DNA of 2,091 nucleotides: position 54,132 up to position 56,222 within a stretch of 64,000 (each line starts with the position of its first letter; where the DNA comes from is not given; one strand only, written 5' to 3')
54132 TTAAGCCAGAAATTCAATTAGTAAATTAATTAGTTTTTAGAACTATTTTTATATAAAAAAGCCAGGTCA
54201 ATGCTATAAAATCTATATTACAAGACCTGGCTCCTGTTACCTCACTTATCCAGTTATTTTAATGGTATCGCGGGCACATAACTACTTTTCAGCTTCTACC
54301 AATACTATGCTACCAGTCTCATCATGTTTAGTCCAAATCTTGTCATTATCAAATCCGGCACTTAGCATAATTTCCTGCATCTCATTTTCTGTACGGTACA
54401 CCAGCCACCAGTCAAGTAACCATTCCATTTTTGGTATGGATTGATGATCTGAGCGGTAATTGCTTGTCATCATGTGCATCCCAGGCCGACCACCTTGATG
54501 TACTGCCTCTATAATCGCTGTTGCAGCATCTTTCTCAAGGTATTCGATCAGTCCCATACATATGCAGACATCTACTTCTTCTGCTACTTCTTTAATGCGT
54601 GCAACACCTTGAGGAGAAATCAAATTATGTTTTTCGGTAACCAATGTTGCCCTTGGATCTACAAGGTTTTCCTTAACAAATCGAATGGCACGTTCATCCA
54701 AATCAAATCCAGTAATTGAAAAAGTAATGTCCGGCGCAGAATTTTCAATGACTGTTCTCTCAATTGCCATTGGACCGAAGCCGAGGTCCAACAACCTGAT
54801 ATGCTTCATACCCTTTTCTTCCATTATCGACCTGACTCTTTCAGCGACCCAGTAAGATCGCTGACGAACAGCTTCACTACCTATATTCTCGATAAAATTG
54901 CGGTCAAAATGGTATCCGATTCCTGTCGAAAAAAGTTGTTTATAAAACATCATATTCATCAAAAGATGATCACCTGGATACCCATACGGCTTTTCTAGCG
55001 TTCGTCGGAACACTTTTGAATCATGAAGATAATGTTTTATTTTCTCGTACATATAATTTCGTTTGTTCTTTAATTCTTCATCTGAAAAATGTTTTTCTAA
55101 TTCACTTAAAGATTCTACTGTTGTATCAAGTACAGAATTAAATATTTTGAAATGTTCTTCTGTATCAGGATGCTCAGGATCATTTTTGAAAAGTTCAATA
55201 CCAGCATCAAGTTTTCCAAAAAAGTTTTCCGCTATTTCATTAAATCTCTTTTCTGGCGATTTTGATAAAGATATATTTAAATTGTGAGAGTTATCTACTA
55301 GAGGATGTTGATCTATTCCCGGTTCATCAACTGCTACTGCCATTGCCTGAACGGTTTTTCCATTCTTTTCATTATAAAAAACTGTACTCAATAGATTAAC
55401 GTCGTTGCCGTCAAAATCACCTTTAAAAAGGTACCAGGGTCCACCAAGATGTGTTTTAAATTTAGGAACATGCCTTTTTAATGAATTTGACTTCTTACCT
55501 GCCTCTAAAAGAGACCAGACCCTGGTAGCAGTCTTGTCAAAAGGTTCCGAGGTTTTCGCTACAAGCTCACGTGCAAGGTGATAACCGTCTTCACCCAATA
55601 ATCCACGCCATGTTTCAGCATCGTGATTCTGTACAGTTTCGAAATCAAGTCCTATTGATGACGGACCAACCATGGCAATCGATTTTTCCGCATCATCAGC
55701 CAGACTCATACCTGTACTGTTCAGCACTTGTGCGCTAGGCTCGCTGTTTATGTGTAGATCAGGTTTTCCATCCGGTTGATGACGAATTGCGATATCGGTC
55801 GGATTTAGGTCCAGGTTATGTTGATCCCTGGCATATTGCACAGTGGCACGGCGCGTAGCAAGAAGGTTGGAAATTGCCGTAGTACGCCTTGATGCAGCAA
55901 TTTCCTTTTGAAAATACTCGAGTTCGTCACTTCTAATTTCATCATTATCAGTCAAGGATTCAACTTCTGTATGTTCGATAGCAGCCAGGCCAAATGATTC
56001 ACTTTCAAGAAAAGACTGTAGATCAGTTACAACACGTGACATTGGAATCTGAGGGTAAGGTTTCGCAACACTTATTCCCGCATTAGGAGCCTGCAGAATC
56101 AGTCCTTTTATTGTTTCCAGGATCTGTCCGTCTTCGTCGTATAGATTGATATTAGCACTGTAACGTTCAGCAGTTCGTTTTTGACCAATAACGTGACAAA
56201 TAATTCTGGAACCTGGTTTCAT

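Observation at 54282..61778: Enediyne-PKSE-like iterative PKS with built-in PPTase-like domain plus an extra C-terminal methyltransferase, and no thioesterase or warhead cassette in view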

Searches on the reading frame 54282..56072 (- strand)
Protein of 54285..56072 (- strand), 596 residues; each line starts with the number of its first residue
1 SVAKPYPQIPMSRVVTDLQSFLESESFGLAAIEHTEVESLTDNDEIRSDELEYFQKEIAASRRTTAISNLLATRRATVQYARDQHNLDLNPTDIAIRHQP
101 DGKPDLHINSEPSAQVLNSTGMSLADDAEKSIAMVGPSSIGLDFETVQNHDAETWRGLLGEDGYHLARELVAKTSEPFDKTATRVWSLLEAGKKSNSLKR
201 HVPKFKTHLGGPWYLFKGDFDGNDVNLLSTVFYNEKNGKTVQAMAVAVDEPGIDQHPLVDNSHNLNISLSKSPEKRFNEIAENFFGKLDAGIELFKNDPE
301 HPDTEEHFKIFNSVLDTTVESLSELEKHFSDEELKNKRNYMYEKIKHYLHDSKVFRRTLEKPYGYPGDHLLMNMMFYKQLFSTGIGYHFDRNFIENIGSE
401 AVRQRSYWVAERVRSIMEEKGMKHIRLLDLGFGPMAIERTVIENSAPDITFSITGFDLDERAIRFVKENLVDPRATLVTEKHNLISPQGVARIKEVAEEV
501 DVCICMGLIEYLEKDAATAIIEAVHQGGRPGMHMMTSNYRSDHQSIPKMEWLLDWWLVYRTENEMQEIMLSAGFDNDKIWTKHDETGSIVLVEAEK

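Call 8: find_homologous_proteins(query=window:54285-56072:-, max_evalue=0.001)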
Query seq(596 aa) (596 aa): 1 proteins with E <= 0.001 among 8000 candidates.
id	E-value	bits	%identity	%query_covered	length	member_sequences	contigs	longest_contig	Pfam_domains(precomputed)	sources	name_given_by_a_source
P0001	1.8e-104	369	42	69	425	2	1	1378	PF13489.13,PF13649.13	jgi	-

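Call 12: search_solved_structures(query=window:54282-56069:-, max_evalue=10, show_alignments=2)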
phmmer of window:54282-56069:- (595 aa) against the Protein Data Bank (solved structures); distinct sequences matched with E-value up to 10: 4.
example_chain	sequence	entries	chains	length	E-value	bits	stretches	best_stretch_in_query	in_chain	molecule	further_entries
6fuv_A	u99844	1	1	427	0.029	16.3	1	282-327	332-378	Solute Binding Protein, BlMnBP1 in complex with mannotriose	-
1vrv_A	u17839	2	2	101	0.11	14.3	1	420-466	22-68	mannitol-specific PTS system enzyme IIABC components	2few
1vkr_A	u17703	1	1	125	0.16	13.9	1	420-467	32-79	mannitol-specific PTS system enzyme IIABC components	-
6o9n_A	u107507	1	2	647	0.18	13.7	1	67-163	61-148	Aryl-alcohol oxidase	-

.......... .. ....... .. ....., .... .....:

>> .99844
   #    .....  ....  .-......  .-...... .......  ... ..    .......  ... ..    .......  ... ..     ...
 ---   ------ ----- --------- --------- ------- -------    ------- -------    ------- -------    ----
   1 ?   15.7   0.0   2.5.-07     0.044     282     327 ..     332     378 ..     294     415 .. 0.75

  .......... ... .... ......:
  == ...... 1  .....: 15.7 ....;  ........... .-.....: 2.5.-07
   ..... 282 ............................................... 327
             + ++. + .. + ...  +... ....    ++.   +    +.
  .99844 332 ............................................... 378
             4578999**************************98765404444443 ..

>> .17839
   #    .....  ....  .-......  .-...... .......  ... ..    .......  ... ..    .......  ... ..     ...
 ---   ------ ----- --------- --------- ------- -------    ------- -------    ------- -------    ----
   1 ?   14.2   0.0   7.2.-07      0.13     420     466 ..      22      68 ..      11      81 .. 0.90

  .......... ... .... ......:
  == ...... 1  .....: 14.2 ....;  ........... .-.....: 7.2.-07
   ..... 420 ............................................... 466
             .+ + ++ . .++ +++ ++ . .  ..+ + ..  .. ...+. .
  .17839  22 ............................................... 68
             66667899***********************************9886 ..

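Call 14: search_protein_representatives(protein=window:54282-56069:-)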
Query: 595 residues. Proteins with E-value up to 0.001 (for the whole library): 2311; up to 1e-10: 554; up to 1e-30: 45. The best 150 are listed.
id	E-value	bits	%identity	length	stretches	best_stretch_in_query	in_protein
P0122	5.4e-141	487.6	45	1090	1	25-594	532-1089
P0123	1.5e-137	476.2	39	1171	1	8-594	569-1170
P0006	1.1e-131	456.9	41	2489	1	17-595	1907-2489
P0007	3.7e-124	432.0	41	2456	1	62-594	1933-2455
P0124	1.1e-119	417.3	36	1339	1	5-595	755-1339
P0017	7.0e-108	378.3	38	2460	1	30-595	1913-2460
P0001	5.8e-105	368.6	44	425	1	188-594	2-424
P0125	2.2e-101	356.8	36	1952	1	44-593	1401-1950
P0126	2.6e-95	336.8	32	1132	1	8-593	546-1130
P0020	1.3e-94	334.5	35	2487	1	8-593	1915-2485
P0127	9.5e-94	331.6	33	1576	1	4-593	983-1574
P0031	3.2e-86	306.7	32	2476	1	16-590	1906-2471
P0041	5.4e-85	302.7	32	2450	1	8-589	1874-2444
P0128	5.3e-82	292.8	31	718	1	6-589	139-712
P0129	1.1e-81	291.8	30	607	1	8-591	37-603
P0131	3.8e-67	243.8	37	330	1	276-593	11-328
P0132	1.1e-61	225.7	38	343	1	292-593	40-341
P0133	7.0e-61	223.1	39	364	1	296-595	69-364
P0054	1.8e-57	211.9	31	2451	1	57-590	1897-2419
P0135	9.5e-49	183.0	39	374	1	6-242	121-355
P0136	4.1e-47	177.6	38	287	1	5-249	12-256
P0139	1.2e-41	159.6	31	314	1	294-589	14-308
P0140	2.0e-41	158.8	44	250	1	7-218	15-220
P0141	2.2e-41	158.7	38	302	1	6-237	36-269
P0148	6.8e-38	147.2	34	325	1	13-246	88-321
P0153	5.7e-31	124.3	32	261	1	8-232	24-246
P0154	8.9e-31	123.7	33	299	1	47-244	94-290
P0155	7.1e-30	120.7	28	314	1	295-595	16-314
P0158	2.7e-28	115.5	30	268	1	7-231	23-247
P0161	9.5e-28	113.7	28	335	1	310-586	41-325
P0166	4.3e-27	111.5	36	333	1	45-230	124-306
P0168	1.1e-24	103.5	28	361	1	337-592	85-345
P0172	2.8e-23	98.9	25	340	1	310-588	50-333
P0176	8.5e-22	94.1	28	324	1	6-245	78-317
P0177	3.2e-21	92.2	22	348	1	272-589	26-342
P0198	2.7e-18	82.5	26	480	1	302-580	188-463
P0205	7.8e-18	81.0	24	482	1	303-595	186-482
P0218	2.5e-17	79.3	27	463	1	335-595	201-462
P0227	5.7e-17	78.1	22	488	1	319-589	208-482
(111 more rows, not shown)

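Call 29: search_protein_families(library=pfam, proteins=[P0136, P0153, P0158, P0141, P0140, P0154, P0166, P0176, P0148, P0135], max_evalue=0.1)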
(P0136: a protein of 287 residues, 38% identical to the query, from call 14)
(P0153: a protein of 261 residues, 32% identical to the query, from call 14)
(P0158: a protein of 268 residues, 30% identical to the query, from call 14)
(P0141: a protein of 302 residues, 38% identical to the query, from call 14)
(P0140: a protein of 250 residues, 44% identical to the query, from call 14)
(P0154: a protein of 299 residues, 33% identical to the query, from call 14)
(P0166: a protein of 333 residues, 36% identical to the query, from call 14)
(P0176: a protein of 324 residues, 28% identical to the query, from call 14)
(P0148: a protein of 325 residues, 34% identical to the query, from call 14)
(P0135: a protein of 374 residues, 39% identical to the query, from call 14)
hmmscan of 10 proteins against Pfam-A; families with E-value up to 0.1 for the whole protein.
P0136 (287 aa): 1 family
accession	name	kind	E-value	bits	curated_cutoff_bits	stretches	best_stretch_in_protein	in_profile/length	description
PF01648.25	ACPS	-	0.0084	16.6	25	0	145-202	1-61/111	4'-phosphopantetheinyl transferase superfamily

P0153 (261 aa): 1 family
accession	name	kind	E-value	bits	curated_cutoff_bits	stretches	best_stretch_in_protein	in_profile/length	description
PF01648.25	ACPS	-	0.0011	19.5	25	1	154-218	3-71/111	4'-phosphopantetheinyl transferase superfamily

P0158 (268 aa): 0 families

P0141 (302 aa): 0 families

P0140 (250 aa): 1 family
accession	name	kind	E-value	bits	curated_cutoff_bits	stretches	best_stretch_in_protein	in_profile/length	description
PF20333.3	DUF6628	-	0.0011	19.4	27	1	77-154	56-134/137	Family of unknown function (DUF6628)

P0154 (299 aa): 0 families

P0166 (333 aa): 6 families
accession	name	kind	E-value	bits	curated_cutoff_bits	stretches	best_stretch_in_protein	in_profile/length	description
PF14765.12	PS-DH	-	3.9e-07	30.2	23.7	1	2-73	78-160/166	Polyketide synthase dehydratase N-terminal domain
PF22624.1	AASDHPPT_N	-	0.00057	20.5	27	1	118-197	11-83/100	4'-phosphopantetheinyl transferase, N-terminal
PF01648.25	ACPS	-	0.0033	17.9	25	0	217-275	3-64/111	4'-phosphopantetheinyl transferase superfamily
PF03061.28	4HBT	-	0.035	14.9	20.6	0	20-59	37-76/79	Thioesterase superfamily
PF01411.24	tRNA-synt_2c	-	0.042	12.8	30.3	0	20-98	355-434/552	tRNA synthetases class II (A)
PF03634.19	TCP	-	0.089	13.8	23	0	49-99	35-84/155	TCP family transcription factor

P0176 (324 aa): 0 families

P0148 (325 aa): 1 family
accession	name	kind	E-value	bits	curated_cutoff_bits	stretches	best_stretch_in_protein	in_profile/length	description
PF14765.12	PS-DH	-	6.6e-08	32.7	23.7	1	7-70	95-161/166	Polyketide synthase dehydratase N-terminal domain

P0135 (374 aa): 2 families
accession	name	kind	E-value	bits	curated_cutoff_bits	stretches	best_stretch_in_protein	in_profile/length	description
PF14765.12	PS-DH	-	4.3e-09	36.6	23.7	1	30-107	70-158/166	Polyketide synthase dehydratase N-terminal domain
PF01648.25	ACPS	-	0.016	15.7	25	1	253-306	1-57/111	4'-phosphopantetheinyl transferase superfamily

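Call 30: search_protein_families(library=pfam, proteins=[P0131, P0132, P0133, P0139, P0155, P0161, P0168, P0172, P0177, P0198], max_evalue=0.01)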
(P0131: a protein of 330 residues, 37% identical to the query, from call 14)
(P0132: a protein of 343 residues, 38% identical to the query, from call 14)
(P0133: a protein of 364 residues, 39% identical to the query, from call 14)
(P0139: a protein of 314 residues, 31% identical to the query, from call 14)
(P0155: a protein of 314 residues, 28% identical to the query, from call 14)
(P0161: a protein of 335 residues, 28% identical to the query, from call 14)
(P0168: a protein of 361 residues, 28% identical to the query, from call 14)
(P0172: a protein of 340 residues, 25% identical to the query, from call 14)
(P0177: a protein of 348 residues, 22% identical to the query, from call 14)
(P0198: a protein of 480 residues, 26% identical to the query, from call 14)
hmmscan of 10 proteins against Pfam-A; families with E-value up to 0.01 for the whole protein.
P0131 (330 aa): 5 families
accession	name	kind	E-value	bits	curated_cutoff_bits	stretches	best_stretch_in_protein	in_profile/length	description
PF13649.12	Methyltransf_25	-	8.4e-08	33.2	27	1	162-261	2-92/97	Methyltransferase domain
PF12147.14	Methyltransf_20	-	1.4e-05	24.9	21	1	116-321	90-300/309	Putative methyltransferase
PF13847.12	Methyltransf_31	-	2e-05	24.7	27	1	157-273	3-112/145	Methyltransferase domain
PF05175.20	MTS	-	0.0009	19.4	23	1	145-220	21-92/170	Methyltransferase small domain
PF08242.18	Methyltransf_12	-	0.0014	19.8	30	1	162-249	1-81/98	Methyltransferase domain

P0132 (343 aa): 8 families
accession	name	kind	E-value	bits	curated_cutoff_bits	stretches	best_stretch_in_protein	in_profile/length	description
PF13847.12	Methyltransf_31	-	6.2e-08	32.9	27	1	172-308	5-133/145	Methyltransferase domain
PF13649.12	Methyltransf_25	-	1.3e-07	32.6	27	1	174-278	1-96/97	Methyltransferase domain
PF13489.12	Methyltransf_23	-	2.3e-06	27.9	27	1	161-322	11-160/164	Methyltransferase domain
PF08242.18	Methyltransf_12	-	7.8e-06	27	30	1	175-281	1-98/98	Methyltransferase domain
PF12147.14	Methyltransf_20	-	4.5e-05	23.2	21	1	127-335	87-301/309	Putative methyltransferase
PF13466.11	STAS_2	-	0.00019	22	29.2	1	245-289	25-69/80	STAS domain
PF08241.18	Methyltransf_11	-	0.0012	19.9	21.2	1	175-282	1-94/95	Methyltransferase domain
PF05175.20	MTS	-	0.007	16.5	23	0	170-236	31-95/170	Methyltransferase small domain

P0133 (364 aa): 8 families
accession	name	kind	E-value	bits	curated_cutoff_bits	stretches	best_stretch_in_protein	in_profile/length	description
PF13489.12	Methyltransf_23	-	1.2e-07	32.1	27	1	183-342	11-159/164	Methyltransferase domain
PF13649.12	Methyltransf_25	-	2.5e-07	31.7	27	1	198-299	2-96/97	Methyltransferase domain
PF08242.18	Methyltransf_12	-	1.6e-06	29.2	30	1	198-300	1-96/98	Methyltransferase domain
PF13847.12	Methyltransf_31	-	2.5e-05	24.4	27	1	192-308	2-113/145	Methyltransferase domain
PF08241.18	Methyltransf_11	-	0.00013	23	21.2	1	198-293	1-84/95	Methyltransferase domain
PF02353.26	CMAS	-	0.00057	19.7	27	1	184-308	54-168/273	Mycolic acid cyclopropane synthetase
PF06325.19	PrmA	-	0.0027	17.7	22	1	178-281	148-240/296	Ribosomal protein L11 methyltransferase (PrmA)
PF00891.24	Methyltransf_2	-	0.0071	16.1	22.3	0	254-342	113-209/210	O-methyltransferase domain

P0139 (314 aa): 5 families
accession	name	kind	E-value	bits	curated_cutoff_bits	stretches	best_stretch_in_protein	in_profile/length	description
PF13489.12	Methyltransf_23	-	4.8e-07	30.1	27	1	134-270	15-133/164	Methyltransferase domain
PF13649.12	Methyltransf_25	-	1.3e-06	29.4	27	1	146-248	1-95/97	Methyltransferase domain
PF08242.18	Methyltransf_12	-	5e-05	24.4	30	1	147-249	1-95/98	Methyltransferase domain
PF05175.20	MTS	-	0.00048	20.2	23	1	139-201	30-89/170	Methyltransferase small domain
PF08241.18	Methyltransf_11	-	0.0057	17.7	21.2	0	147-246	1-87/95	Methyltransferase domain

P0155 (314 aa): 0 families

P0161 (335 aa): 8 families
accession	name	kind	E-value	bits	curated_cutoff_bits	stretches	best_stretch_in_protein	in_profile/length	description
PF13847.12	Methyltransf_31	-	2.4e-08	34.2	27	1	154-285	3-122/145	Methyltransferase domain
PF12147.14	Methyltransf_20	-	1.5e-07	31.3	21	1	102-321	78-298/309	Putative methyltransferase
PF08242.18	Methyltransf_12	-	1.1e-06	29.7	30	1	159-270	1-98/98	Methyltransferase domain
PF13489.12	Methyltransf_23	-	5.5e-06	26.6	27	1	138-313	7-160/164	Methyltransferase domain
PF13649.12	Methyltransf_25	-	8.2e-05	23.7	27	1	159-268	2-97/97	Methyltransferase domain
PF03848.20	TehB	-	0.00024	21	20.4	1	154-285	30-145/193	Tellurite resistance protein TehB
PF05175.20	MTS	-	0.0041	17.2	23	0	154-276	31-142/170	Methyltransferase small domain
PF08241.18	Methyltransf_11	-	0.0072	17.4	21.2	0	160-272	2-95/95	Methyltransferase domain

P0168 (361 aa): 11 families
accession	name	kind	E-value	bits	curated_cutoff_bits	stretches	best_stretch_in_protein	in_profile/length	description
PF13649.12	Methyltransf_25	-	3.8e-11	44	27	1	176-284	1-97/97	Methyltransferase domain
PF13489.12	Methyltransf_23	-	7.5e-11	42.5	27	1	160-320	10-153/164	Methyltransferase domain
PF08242.18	Methyltransf_12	-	3.3e-10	41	30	1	177-285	1-97/98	Methyltransferase domain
PF12147.14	Methyltransf_20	-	1.7e-08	34.5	21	1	122-289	82-246/309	Putative methyltransferase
PF13847.12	Methyltransf_31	-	2.5e-08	34.2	27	1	173-292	4-113/145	Methyltransferase domain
PF08241.18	Methyltransf_11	-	1.2e-06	29.5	21.2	1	177-287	1-94/95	Methyltransferase domain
PF05175.20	MTS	-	1.4e-06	28.5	23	1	167-285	26-135/170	Methyltransferase small domain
PF13578.12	Methyltransf_24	-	0.00018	22.8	26.3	1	178-284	2-98/105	Methyltransferase domain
PF05219.18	DREV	-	0.00022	20.9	26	1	167-292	89-190/265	DREV methyltransferase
PF01209.24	Ubie_methyltran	-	0.00058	19.7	20.1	1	163-292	38-155/233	ubiE/COQ5 methyltransferase family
PF11899.13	DUF3419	-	0.0084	15.8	28.2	0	246-291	290-335/385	Protein of unknown function (DUF3419)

P0172 (340 aa): 7 families
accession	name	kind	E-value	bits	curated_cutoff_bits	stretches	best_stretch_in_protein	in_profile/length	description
PF12147.14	Methyltransf_20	-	9.8e-11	41.8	21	1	114-337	78-306/309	Putative methyltransferase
PF13847.12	Methyltransf_31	-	1.3e-08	35.1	27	1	168-301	3-127/145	Methyltransferase domain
PF13489.12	Methyltransf_23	-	1.7e-07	31.5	27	1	155-303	8-139/164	Methyltransferase domain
PF13649.12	Methyltransf_25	-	1e-06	29.8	27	1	173-276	2-97/97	Methyltransferase domain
PF08242.18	Methyltransf_12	-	2.4e-06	28.6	30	1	173-278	1-98/98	Methyltransferase domain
PF08241.18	Methyltransf_11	-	5.1e-05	24.3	21.2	1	173-280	1-95/95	Methyltransferase domain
PF01209.24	Ubie_methyltran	-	0.0065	16.3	20.1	1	156-233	35-105/233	ubiE/COQ5 methyltransferase family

P0177 (348 aa): 8 families
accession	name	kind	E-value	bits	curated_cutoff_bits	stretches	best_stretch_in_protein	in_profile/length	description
PF12147.14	Methyltransf_20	-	6.3e-10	39.2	21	1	121-312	77-265/309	Putative methyltransferase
PF13847.12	Methyltransf_31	-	1.2e-08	35.3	27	1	177-306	6-127/145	Methyltransferase domain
PF13489.12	Methyltransf_23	-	3.1e-08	34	27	1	159-307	8-135/164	Methyltransferase domain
PF13649.12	Methyltransf_25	-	3.2e-06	28.2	27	1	178-284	1-97/97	Methyltransferase domain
PF08242.18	Methyltransf_12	-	1.2e-05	26.4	30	1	180-285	2-97/98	Methyltransferase domain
PF05175.20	MTS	-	0.0034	17.5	23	1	174-241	31-96/170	Methyltransferase small domain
PF01795.25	Methyltransf_5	-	0.0034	17.3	27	1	173-246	19-88/309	MraW methylase family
PF01739.24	CheR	-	0.0091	15.9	27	0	236-287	120-172/195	CheR methyltransferase, SAM binding domain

P0198 (480 aa): 5 families
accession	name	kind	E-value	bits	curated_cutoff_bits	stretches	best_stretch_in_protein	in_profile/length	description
PF07238.19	PilZ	-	1.4e-14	54.7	22.5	1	29-133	1-101/102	PilZ domain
PF13847.12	Methyltransf_31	-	5.2e-06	26.6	27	1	308-422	5-113/145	Methyltransferase domain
PF13649.12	Methyltransf_25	-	5.8e-06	27.3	27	1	310-414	1-97/97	Methyltransferase domain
PF08242.18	Methyltransf_12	-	5.5e-05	24.3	30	1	311-416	1-98/98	Methyltransferase domain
PF12147.14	Methyltransf_20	-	0.0012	18.6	21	1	254-331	78-158/309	Putative methyltransferase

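Call 42: find_related_loci(query=A4, collection=genome_contigs, flank=10000)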
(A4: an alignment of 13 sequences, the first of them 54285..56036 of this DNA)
Query A4 (584 aa) in genome_contigs; peptide patterns used: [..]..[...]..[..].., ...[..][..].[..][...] (x = any residue, [..] = any of these).
487 stretches matched a pattern; 438 encode a relative of the query (tblastn E <= 1e-3); the best 80 are kept; 80 distinct loci.
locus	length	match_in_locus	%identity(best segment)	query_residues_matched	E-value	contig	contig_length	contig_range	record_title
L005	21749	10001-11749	40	6-584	2e-130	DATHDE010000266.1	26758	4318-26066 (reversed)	MAG TPA_asm: Nitrospirota bacterium isolate SMAG_U12385 k141_208103, whole genome shotgun sequence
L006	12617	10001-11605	37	51-584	2e-117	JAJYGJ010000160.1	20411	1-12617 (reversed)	MAG: Nitrospirae bacterium isolate DBS1-3.bin125 NODE_4633_length_20411_cov_1.53259, whole genome shotgun sequence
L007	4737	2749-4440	35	1-577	3e-106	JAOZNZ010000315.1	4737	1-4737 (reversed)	MAG: bacterium isolate GMC4.concoct.297 GMC4_36604_length_4737_cov_7.908372, whole genome shotgun sequence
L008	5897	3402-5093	32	1-577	1e-93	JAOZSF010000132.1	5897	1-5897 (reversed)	MAG: bacterium isolate GMC6.metabat2.125 GMC6_19766_length_5897_cov_18.931530, whole genome shotgun sequence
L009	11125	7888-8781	44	285-584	3e-85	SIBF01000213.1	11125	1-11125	MAG: Pedosphaera sp. isolate Baikal-deep-G226 BACOMB-C28350, whole genome shotgun sequence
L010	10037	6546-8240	31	1-577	2e-88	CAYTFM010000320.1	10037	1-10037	MAG TPA_asm: uncultured Victivallales bacterium isolate binchicken_co232_176 genome assembly, contig: NODE_13124_length_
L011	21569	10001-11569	30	47-580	4e-67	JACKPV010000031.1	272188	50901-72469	MAG: Verrucomicrobiales bacterium isolate HK-STAS-VERR-3 HK-STAS-VERR-3_31, whole genome shotgun sequence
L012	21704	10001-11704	31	5-581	2e-87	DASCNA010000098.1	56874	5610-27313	MAG TPA_asm: Victivallales bacterium isolate Fu_MAG_118 c_000000897148, whole genome shotgun sequence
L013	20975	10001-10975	32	257-582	5e-49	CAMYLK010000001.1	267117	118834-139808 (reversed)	MAG: uncultured Desulfobulbaceae bacterium isolate FCS_M_Desulfobacterota_12 genome assembly, contig: NODE_2_length_2671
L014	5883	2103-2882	27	329-584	9e-26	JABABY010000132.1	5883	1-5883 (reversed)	MAG: Planctomycetota bacterium isolate bin91s NODE_132_length_5883_cov_3.535690, whole genome shotgun sequence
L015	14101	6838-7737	28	287-574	8e-25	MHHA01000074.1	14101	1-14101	MAG: Omnitrophica WOR_2 bacterium RIFCSPLOWO2_12_FULL_46_30 rifcsplowo2_12_scaffold_7488, whole genome shotgun sequence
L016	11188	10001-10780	26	329-584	3e-24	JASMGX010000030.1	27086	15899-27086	MAG: Pirellulales bacterium isolate ETNP7_MAG_59 NODE_30_length_27086_cov_3.847458, whole genome shotgun sequence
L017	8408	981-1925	24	269-584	4e-24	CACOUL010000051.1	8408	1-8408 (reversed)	MAG: Planctomycetaceae bacterium isolate AH-324-P18 genome assembly, contig: AH-324-P18_NODE_51, whole genome shotgun se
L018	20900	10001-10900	27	290-584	6e-24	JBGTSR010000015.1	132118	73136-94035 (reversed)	MAG: Acidobacteriota bacterium isolate WDNA12_bin.36.orig NODE_85_length_132118_cov_4.472744, whole genome shotgun seque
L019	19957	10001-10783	28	327-584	4e-24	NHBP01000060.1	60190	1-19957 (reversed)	MAG: Planctomycetaceae bacterium TMED10 55121, whole genome shotgun sequence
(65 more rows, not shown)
